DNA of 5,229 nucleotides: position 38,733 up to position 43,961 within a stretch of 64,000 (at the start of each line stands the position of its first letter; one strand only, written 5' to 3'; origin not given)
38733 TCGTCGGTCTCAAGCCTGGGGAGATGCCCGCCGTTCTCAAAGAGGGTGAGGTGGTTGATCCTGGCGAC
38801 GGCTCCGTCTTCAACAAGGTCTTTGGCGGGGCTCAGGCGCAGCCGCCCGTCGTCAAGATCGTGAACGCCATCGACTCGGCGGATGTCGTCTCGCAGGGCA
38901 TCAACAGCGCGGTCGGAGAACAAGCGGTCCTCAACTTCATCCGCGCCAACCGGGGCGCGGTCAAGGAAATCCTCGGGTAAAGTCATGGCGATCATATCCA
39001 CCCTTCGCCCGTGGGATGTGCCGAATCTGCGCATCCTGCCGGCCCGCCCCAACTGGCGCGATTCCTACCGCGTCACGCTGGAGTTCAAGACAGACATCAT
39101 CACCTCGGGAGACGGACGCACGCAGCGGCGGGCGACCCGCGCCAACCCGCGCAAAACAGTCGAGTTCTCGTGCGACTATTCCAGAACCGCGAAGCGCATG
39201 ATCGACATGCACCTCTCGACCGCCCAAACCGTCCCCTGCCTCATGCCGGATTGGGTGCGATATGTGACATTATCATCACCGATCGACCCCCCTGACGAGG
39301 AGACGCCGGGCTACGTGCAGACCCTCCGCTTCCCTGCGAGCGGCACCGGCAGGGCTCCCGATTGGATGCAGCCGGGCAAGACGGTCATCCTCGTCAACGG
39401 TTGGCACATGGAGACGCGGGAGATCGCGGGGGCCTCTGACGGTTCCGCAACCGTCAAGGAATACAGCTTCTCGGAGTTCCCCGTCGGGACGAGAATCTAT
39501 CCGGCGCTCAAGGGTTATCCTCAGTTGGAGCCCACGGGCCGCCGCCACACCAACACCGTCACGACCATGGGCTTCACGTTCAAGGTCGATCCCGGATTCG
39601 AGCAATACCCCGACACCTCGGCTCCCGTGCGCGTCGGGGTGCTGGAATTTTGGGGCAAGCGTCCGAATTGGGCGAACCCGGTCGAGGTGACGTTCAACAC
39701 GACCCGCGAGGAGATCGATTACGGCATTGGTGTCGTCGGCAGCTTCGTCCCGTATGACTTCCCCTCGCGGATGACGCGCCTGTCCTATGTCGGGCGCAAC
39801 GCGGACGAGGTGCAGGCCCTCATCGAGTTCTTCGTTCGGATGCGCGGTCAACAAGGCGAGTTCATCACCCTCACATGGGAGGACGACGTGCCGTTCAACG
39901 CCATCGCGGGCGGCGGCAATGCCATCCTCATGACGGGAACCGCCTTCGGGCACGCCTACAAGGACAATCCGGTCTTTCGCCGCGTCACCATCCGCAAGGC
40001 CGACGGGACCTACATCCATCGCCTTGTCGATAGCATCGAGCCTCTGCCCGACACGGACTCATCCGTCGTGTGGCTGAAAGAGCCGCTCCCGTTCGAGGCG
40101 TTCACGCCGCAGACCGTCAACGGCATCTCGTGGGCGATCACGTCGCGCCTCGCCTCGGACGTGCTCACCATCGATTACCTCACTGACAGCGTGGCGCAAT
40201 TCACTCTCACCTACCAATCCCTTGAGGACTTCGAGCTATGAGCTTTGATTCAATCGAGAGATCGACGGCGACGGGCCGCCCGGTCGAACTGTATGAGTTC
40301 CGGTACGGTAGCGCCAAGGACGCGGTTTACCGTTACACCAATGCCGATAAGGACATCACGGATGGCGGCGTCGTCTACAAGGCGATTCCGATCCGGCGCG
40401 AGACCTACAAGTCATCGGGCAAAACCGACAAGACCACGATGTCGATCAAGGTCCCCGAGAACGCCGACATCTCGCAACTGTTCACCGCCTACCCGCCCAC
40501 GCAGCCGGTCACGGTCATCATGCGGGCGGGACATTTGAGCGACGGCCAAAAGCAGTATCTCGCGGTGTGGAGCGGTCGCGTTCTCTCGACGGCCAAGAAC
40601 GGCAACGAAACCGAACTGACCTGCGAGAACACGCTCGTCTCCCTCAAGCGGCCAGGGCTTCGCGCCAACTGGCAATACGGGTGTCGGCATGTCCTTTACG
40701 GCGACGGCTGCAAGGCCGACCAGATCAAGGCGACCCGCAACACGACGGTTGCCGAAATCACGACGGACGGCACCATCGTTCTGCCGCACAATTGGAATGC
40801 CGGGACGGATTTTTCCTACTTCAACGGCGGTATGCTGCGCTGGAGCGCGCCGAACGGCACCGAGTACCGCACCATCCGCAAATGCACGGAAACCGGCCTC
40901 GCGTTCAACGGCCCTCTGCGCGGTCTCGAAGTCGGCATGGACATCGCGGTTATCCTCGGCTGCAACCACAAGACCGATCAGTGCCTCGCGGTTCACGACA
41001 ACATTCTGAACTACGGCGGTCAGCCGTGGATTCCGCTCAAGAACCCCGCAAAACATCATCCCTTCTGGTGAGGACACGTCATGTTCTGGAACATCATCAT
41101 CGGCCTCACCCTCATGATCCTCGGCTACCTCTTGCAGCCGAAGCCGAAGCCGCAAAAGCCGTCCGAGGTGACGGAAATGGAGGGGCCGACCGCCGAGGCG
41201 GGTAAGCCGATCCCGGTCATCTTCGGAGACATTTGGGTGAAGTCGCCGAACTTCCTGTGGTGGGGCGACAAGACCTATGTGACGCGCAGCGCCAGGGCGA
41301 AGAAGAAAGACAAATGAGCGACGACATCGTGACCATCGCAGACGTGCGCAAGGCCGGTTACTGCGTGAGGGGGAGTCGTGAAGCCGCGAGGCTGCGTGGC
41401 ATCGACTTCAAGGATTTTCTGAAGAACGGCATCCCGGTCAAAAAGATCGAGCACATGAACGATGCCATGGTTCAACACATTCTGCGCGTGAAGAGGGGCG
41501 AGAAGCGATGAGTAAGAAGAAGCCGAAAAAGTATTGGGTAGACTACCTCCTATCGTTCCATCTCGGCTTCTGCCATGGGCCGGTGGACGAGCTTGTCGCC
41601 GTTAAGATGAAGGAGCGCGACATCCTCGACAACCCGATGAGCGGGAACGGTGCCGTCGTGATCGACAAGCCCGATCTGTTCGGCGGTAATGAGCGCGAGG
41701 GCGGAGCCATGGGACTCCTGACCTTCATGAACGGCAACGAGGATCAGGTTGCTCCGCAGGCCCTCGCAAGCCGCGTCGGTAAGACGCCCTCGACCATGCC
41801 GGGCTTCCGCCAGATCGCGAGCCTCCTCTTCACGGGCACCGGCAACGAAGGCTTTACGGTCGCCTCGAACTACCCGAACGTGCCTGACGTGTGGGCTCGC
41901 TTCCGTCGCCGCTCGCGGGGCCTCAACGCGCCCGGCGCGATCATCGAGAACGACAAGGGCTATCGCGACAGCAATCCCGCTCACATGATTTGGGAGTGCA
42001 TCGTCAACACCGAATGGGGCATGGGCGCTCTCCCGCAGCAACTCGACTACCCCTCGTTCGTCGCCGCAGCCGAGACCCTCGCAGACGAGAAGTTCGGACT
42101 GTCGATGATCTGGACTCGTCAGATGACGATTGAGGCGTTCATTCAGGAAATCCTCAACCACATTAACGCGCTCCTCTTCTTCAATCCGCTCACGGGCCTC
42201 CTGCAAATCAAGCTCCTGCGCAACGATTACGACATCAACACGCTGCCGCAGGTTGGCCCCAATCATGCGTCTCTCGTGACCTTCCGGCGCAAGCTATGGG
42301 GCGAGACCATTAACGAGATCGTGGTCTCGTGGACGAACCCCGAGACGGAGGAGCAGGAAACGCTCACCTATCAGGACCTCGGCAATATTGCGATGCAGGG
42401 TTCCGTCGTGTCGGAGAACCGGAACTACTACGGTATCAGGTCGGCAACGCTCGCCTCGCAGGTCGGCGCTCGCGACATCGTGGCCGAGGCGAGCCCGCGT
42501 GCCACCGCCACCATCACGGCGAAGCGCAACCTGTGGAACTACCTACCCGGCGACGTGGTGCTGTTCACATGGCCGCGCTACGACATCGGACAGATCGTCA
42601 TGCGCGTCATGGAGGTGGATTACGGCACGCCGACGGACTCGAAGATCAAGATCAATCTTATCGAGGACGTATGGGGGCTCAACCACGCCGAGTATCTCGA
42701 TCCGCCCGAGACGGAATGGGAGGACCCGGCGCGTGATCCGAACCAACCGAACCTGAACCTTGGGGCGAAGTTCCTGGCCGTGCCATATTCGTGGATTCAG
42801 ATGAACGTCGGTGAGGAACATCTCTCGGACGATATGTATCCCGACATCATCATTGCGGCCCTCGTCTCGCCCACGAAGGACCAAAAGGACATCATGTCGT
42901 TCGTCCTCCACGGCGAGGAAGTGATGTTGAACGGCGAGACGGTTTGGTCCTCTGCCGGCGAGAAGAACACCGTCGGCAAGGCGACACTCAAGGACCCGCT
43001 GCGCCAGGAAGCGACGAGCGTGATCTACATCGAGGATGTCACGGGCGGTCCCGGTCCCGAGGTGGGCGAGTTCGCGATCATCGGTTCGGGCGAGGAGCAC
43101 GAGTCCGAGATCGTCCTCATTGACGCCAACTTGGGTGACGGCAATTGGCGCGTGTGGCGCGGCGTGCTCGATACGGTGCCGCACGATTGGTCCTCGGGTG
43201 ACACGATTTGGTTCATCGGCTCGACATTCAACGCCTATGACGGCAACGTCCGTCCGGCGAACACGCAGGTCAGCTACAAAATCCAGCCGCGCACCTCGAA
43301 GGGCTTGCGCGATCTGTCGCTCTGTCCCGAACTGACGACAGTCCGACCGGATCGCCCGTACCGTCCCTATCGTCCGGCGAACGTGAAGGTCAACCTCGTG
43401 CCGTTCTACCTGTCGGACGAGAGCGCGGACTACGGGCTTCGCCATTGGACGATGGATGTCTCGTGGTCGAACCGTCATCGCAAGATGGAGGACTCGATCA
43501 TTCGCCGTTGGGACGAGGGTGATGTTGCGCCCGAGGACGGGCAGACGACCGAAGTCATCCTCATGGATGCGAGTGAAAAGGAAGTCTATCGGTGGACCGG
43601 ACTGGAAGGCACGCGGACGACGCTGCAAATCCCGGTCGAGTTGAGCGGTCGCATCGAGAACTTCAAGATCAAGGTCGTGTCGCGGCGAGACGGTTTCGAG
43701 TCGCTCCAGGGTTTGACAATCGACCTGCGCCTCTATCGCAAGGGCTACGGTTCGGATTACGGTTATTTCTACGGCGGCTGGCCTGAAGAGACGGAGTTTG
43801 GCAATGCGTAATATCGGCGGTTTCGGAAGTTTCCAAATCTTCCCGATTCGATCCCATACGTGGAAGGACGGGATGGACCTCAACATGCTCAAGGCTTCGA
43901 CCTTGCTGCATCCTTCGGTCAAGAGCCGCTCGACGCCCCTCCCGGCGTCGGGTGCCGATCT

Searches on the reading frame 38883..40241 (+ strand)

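Call 18: search_protein_families(library=phrogs, proteins=[window:38883-40241:+], max_evalue=0.00001)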
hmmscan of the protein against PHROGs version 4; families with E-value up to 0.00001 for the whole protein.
window:38883-40241:+ (452 aa): 1 family
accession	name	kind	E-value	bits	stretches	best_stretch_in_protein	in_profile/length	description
phrog_1082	-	tail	1.8e-64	219.1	1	50-449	508-896/1061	tail assembly protein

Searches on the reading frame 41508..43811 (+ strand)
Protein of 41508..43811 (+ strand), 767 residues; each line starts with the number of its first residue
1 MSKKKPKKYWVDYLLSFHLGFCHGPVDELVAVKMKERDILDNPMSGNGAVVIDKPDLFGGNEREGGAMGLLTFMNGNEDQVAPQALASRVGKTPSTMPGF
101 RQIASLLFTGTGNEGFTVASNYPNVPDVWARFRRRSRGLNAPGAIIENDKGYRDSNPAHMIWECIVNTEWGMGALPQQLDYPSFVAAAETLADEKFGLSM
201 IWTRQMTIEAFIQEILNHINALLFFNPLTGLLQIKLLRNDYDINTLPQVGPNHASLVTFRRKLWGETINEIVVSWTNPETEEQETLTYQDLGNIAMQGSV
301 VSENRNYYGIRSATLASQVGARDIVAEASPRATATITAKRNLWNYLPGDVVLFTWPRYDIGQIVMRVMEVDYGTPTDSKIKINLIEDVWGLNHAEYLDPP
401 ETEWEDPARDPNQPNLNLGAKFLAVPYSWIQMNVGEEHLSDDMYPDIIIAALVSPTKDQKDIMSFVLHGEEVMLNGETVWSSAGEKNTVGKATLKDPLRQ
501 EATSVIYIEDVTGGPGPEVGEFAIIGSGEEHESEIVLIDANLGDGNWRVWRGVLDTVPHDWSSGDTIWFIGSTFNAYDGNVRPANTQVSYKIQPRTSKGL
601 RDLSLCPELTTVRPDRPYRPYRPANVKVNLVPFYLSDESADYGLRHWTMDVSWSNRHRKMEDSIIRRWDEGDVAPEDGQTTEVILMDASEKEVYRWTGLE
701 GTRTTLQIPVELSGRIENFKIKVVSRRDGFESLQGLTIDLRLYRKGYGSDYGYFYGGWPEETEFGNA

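Call 18: search_protein_families(library=phrogs, proteins=[window:41508-43811:+], max_evalue=0.00001)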
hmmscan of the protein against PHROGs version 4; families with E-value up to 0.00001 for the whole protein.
window:41508-43811:+ (767 aa): 4 families
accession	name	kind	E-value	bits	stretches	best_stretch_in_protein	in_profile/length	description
phrog_1101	-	tail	7.6e-189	631.4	1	12-753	88-811/1405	tail protein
phrog_6284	-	tail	4.4e-153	512.7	1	1-745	2-762/1280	tail protein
phrog_21247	-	tail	1.3e-61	209.7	1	5-402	8-412/508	tail protein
phrog_31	-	tail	5.8e-06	25.3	0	155-372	532-758/1565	central tail fiber J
